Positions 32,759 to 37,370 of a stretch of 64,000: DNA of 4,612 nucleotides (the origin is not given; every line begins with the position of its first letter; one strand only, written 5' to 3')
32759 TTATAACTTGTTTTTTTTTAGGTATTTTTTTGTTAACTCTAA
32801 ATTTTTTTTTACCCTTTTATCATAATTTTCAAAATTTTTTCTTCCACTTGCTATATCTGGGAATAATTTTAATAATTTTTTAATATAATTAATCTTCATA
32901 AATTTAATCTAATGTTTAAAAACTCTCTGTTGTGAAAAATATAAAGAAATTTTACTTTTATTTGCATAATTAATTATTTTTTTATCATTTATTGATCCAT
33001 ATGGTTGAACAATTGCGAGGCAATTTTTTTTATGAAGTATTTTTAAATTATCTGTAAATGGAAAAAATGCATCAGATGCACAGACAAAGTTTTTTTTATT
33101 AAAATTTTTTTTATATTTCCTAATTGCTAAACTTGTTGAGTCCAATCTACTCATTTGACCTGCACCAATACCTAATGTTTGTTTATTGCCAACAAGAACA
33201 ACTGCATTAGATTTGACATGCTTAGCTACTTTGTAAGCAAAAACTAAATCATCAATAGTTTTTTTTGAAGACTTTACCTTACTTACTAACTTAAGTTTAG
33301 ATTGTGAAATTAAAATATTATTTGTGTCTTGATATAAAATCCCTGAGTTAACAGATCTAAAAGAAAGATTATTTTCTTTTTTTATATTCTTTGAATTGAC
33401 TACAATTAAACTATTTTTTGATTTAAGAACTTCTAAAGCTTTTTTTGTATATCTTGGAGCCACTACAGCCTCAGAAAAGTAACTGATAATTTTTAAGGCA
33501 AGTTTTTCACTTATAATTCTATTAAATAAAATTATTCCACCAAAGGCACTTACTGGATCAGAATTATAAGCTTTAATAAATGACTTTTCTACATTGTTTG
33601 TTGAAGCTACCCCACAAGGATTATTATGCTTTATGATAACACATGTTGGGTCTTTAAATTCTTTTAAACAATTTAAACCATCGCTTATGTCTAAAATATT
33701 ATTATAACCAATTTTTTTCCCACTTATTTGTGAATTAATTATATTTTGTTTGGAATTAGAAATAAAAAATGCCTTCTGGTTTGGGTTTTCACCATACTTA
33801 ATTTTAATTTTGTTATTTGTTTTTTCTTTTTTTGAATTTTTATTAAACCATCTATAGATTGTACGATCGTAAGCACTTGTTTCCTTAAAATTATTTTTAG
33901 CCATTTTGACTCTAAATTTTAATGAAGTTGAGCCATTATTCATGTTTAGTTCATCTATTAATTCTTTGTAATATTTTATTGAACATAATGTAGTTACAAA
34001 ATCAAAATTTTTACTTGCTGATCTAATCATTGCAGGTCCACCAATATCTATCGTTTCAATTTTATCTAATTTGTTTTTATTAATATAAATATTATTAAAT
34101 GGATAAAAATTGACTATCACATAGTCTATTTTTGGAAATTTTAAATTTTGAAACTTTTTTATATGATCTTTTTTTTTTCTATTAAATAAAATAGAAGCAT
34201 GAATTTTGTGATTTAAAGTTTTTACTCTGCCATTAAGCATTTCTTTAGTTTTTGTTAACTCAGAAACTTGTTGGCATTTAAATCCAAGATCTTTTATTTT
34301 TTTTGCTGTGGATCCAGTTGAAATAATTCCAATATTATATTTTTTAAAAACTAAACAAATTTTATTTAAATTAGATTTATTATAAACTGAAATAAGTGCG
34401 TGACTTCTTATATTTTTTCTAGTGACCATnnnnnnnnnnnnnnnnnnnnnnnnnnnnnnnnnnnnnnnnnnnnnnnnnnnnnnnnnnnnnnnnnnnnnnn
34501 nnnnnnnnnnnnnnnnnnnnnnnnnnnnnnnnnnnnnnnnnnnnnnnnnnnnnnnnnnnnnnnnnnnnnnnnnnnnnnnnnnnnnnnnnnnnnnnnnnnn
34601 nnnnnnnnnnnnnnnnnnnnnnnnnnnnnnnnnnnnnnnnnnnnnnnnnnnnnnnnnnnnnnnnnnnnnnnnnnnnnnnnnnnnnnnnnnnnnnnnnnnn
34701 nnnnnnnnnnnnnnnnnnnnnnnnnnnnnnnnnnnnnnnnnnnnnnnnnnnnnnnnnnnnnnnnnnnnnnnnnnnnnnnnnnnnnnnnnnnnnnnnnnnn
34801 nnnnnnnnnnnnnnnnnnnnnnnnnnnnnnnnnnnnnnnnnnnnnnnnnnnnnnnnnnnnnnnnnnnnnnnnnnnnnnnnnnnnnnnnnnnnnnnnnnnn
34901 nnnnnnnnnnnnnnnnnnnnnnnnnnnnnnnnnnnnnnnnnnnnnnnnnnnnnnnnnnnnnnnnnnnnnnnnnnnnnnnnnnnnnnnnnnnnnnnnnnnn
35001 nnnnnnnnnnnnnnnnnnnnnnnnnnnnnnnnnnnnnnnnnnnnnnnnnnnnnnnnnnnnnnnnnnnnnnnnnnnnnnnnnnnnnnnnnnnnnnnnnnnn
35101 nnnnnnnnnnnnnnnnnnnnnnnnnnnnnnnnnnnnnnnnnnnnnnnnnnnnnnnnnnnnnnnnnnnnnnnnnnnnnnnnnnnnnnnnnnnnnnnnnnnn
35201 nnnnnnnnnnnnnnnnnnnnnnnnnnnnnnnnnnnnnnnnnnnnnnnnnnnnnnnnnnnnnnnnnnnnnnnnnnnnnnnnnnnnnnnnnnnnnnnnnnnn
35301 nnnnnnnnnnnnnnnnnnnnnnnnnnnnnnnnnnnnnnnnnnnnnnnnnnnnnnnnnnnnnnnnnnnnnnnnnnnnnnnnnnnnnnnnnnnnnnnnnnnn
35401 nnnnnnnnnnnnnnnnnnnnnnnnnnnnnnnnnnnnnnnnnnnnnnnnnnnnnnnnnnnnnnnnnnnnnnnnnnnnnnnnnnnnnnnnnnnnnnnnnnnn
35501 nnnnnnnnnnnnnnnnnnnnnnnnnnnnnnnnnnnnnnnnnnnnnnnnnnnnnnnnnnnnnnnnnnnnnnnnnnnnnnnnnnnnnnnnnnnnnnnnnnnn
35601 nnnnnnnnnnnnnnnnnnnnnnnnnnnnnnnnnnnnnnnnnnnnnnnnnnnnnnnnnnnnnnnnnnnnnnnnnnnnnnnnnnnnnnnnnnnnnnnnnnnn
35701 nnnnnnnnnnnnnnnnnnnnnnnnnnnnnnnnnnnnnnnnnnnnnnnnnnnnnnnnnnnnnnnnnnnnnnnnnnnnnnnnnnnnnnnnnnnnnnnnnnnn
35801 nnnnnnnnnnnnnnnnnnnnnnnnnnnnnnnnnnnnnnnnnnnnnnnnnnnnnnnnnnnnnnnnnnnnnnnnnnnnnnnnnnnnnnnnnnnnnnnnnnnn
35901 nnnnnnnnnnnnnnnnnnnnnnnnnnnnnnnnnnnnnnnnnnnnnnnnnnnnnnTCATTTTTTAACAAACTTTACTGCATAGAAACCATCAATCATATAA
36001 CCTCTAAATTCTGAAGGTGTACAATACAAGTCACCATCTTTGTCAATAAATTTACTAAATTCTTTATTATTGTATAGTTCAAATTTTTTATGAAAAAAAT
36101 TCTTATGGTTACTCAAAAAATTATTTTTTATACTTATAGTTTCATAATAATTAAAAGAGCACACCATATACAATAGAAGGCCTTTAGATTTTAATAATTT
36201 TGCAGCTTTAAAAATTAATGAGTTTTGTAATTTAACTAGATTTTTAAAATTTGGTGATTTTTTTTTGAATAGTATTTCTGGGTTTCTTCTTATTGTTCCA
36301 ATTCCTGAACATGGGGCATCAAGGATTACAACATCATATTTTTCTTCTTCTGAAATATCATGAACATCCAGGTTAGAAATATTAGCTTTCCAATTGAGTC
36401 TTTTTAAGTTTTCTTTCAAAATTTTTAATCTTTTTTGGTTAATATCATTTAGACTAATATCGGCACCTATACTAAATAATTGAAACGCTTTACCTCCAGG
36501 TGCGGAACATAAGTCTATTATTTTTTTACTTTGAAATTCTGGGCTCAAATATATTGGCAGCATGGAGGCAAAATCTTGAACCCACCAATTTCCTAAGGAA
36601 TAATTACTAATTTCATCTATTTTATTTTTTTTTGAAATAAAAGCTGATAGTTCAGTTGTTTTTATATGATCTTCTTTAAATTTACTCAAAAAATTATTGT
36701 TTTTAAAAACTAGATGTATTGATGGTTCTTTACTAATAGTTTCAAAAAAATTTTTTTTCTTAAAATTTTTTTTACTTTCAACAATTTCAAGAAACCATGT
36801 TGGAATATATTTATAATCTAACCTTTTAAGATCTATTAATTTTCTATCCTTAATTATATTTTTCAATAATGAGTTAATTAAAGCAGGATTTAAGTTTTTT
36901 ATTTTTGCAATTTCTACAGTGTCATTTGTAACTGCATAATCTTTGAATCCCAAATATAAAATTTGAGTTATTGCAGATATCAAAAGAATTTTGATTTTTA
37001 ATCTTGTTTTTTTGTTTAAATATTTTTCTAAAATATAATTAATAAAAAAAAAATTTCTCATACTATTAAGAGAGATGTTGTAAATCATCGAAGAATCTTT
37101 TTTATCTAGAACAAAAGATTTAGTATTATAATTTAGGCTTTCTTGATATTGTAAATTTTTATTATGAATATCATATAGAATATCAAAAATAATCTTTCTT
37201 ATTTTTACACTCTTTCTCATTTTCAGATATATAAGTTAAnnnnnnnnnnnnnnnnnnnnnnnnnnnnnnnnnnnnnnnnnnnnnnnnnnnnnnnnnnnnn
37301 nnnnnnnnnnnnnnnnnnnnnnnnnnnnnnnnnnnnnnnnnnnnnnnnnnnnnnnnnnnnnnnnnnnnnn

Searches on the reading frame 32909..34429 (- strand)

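Call 32: search_protein_families(library=pfam, max_evalue=1e-8, proteins=[window:32909-34429:-])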
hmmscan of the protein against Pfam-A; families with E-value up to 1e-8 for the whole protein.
window:32909-34429:- (506 aa): 2 families
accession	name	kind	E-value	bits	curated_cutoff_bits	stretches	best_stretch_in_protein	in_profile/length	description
PF01808.24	AICARFT_IMPCHas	-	1e-97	327.8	25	1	138-438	1-311/311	AICARFT/IMPCHase bienzyme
PF02142.27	MGS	-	4.5e-12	46.4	24.1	1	28-132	9-93/94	MGS-like domain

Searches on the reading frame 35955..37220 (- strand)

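Call 32: search_protein_families(library=pfam, max_evalue=1e-8, proteins=[window:35955-37220:-])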
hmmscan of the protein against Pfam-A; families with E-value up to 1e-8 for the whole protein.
window:35955-37220:- (421 aa): 2 families
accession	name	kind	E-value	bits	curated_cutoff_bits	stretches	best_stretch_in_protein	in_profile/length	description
PF01189.24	Methyltr_RsmB-F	-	8e-35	120.8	27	1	225-417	4-197/199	16S rRNA methyltransferase RsmB/F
PF01029.23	NusB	-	1e-09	39.3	23.1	1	6-124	2-133/133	NusB family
